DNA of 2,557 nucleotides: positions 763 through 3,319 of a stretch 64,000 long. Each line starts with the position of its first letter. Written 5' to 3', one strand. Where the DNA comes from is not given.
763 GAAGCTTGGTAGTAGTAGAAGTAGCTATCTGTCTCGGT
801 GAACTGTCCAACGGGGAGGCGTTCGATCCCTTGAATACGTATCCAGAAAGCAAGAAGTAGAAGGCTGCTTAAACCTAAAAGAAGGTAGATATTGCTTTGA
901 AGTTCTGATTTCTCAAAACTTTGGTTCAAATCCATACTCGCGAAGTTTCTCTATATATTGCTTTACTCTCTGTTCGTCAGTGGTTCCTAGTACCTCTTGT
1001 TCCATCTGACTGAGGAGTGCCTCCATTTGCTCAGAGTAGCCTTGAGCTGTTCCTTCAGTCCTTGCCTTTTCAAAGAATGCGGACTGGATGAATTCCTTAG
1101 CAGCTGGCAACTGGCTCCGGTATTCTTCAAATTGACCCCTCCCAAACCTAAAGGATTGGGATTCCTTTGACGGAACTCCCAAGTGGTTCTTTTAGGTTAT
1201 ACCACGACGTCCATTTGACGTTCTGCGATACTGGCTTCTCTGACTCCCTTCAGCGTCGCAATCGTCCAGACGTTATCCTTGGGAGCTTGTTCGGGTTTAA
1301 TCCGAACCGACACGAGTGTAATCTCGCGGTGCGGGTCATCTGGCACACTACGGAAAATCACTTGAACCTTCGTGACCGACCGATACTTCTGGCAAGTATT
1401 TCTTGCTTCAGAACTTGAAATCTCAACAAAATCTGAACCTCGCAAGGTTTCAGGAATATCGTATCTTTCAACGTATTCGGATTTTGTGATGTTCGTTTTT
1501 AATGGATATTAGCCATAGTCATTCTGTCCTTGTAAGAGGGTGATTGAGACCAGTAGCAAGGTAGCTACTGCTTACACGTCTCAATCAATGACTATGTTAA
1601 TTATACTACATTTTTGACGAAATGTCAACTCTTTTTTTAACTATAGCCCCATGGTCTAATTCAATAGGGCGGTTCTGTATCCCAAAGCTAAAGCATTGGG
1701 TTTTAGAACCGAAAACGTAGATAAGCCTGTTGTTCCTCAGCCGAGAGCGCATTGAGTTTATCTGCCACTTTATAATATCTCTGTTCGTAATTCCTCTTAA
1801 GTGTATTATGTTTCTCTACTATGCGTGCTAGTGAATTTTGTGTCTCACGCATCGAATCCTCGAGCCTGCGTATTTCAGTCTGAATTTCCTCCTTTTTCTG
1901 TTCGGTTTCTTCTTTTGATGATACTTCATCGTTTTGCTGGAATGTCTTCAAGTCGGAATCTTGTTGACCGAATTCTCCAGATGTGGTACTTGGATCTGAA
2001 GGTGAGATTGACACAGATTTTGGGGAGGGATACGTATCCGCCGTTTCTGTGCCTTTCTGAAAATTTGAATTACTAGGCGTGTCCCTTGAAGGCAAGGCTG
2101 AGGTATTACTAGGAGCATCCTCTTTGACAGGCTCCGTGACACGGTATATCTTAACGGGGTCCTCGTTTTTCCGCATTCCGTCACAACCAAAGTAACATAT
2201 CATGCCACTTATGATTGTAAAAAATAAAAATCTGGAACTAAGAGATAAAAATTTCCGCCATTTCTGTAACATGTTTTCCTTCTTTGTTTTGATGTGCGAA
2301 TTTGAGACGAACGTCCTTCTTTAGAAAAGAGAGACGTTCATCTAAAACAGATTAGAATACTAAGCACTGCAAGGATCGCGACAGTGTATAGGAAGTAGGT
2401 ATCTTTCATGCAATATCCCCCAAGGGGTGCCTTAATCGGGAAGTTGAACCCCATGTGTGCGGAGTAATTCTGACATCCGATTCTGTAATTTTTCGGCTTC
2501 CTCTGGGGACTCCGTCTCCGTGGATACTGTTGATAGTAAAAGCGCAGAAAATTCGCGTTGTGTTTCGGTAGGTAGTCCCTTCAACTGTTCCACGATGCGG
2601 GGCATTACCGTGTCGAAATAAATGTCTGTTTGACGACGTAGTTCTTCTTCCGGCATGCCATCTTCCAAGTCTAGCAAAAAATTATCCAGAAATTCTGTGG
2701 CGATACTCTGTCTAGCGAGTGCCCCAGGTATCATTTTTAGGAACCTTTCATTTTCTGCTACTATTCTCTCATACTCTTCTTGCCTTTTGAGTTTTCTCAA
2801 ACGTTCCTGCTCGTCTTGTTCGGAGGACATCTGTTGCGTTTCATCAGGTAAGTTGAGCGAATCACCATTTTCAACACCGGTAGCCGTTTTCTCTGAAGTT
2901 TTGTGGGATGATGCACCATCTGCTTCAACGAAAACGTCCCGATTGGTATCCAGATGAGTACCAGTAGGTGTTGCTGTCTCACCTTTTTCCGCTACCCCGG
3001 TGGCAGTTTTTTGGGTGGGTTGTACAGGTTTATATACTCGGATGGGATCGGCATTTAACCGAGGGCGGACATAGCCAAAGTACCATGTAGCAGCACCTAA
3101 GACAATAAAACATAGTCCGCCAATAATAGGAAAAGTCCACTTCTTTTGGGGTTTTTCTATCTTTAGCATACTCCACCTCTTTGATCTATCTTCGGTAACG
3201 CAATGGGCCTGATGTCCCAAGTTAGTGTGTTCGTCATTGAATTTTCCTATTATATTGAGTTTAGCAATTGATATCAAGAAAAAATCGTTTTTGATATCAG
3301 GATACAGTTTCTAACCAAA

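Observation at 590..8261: Sigma / Cys-miniprotein / TM coiled-coil / STT3-like / PilP-like module followed by a decaying tandem copy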

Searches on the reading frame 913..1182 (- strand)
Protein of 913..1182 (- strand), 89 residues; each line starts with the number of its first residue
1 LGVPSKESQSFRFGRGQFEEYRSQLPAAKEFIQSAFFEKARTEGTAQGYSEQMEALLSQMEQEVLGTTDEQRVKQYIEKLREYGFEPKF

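Call 4: search_protein_families(library=pfam, proteins=[window:913-1182:-], max_evalue=0.1)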
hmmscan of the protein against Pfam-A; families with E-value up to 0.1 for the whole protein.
window:913-1182:- (89 aa): 3 families
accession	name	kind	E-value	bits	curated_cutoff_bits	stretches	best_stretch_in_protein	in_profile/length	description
PF05008.21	V-SNARE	-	0.00076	20.3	25.9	1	17-83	11-77/92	Vesicle transport v-SNARE protein N-terminus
PF07061.16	Swi5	-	0.043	14.3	22.1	1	50-83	12-46/80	Swi5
PF02899.23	Phage_int_SAM_1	-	0.046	14.4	22.3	1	29-84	2-59/83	Phage integrase, N-terminal SAM-like domain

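Call 5: search_protein_families(library=ncbifam, proteins=[window:913-1182:-], max_evalue=0.1)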
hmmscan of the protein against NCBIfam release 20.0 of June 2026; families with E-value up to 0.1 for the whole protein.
window:913-1182:- (89 aa): 2 families
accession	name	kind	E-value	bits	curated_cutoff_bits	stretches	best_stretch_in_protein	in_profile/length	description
TIGR02225.1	recomb_XerD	equivalog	0.016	14.6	329.6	1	30-86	2-59/290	site-specific tyrosine recombinase XerD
NF001399.0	PRK00283.1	subfamily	0.099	11.9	279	0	27-86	8-69/300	tyrosine recombinase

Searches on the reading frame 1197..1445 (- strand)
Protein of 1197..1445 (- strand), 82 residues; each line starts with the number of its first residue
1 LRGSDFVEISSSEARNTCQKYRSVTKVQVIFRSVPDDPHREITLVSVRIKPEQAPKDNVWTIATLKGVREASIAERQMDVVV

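Call 74: search_protein_families(library=padloc, proteins=[window:1197-1445:-], max_evalue=0.01)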
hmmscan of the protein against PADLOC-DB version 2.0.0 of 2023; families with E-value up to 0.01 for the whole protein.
window:1197-1445:- (82 aa): 0 families

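Call 75: search_protein_families(library=pfam, proteins=[window:1197-1445:-], max_evalue=0.05)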
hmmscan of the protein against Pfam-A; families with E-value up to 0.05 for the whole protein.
window:1197-1445:- (82 aa): 0 families
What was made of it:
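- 1132..1725 (-): Inserted 594-bp element, identical to 42404-42997. It follows CTTAT at both sites, has subterminal hairpins, an internal consensus promoter and an 82-aa ORF. The ORF has no Pfam or PADLOC match (calls 74, 75).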

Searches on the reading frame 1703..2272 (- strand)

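Call 4: search_protein_families(library=pfam, proteins=[window:1703-2272:-], max_evalue=0.1)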
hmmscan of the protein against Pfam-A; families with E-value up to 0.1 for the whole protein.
window:1703-2272:- (189 aa): 7 families
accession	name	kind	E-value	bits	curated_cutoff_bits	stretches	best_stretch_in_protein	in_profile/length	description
PF24918.1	NET2A_C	-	0.0027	18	27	1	108-169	43-102/180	NET2A, C-terminal domain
PF16526.10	CLZ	-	0.0099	16.7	26.7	1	120-166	19-65/71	C-terminal leucine zipper domain of cyclic nucleotide-gated channels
PF23831.1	DUF7201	-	0.02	15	27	1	121-183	55-117/142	Coiled-coil region of unknown function (DUF7201)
PF05218.19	DUF713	-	0.024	14.9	24.5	1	110-165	53-111/185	Protein of unknown function (DUF713)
PF12118.13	SprA-related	-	0.029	14.1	27.3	1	52-183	58-186/335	SprA-related family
PF15390.12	WDCP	-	0.061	12.1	25.3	1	48-162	499-611/694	WD repeat and coiled-coil-containing protein family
PF05823.17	Gp-FAR-1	-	0.075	13.9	29.2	0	123-182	19-77/149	Nematode fatty acid retinoid binding protein (Gp-FAR-1)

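Call 5: search_protein_families(library=ncbifam, proteins=[window:1703-2272:-], max_evalue=0.1)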
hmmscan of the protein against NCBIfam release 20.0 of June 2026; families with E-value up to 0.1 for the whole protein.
window:1703-2272:- (189 aa): 5 families
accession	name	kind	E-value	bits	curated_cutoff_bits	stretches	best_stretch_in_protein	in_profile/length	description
NF053712.1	repair_DEAH_YoaA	equivalog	0.02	13.6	680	1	102-186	275-358/630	DNA repair helicase YoaA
NF006548.1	PRK09041.1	equivalog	0.029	13.6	277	1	74-162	56-145/287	flagellar motor protein MotB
NF047363.1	Zn_ribbon_CdsZ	equivalog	0.047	13.1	275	1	118-182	37-99/251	zinc ribbon domain regulatory protein CdsZ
NF041457.1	reg_protDegQ_Bacil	equivalog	0.083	13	80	0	125-151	4-30/46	degradation enzyme regulation protein DegQ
NF045487.1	ASRP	equivalog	0.094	11.3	300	0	114-172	344-402/593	archaea-specific SMC-related protein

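Call 74: search_protein_families(library=padloc, proteins=[window:1703-2272:-], max_evalue=0.01)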
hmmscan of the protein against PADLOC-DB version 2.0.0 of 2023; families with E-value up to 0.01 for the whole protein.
window:1703-2272:- (189 aa): 2 families
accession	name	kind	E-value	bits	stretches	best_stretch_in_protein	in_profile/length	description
PDLC00635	ZorA2|ZorA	-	0.00059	16.9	1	74-175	156-257/505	MotA/ExbB/TolQ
PDLC02747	PbeC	-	0.00087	16.3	1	100-183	215-296/632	PbeC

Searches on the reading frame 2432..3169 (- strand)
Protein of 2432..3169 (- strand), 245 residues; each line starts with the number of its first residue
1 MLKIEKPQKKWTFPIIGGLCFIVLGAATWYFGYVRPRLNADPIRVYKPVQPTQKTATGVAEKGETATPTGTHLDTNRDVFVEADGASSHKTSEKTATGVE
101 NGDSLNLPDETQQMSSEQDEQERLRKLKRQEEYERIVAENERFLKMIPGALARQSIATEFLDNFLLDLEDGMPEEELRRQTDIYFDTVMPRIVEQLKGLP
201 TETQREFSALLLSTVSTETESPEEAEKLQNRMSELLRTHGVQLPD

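Call 4: search_protein_families(library=pfam, proteins=[window:2432-3169:-], max_evalue=0.1)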
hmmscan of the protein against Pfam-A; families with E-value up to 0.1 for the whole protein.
window:2432-3169:- (245 aa): 1 family
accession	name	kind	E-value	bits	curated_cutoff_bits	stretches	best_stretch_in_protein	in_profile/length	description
PF13879.11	Hmw_CFAP97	-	0.025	15.7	25.6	1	109-146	61-98/100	Hemingway/CFA97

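Call 5: search_protein_families(library=ncbifam, proteins=[window:2432-3169:-], max_evalue=0.1)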
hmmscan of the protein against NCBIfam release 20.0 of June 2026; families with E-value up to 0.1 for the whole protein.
window:2432-3169:- (245 aa): 1 family
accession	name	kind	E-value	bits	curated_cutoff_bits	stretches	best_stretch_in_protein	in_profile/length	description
NF033885.1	conj_TraP_IncI1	equivalog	0.039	13.7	135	0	13-71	14-78/217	conjugal transfer protein TraP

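Call 74: search_protein_families(library=padloc, proteins=[window:2432-3169:-], max_evalue=0.01)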
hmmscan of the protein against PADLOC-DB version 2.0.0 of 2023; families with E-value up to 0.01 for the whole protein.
window:2432-3169:- (245 aa): 0 families
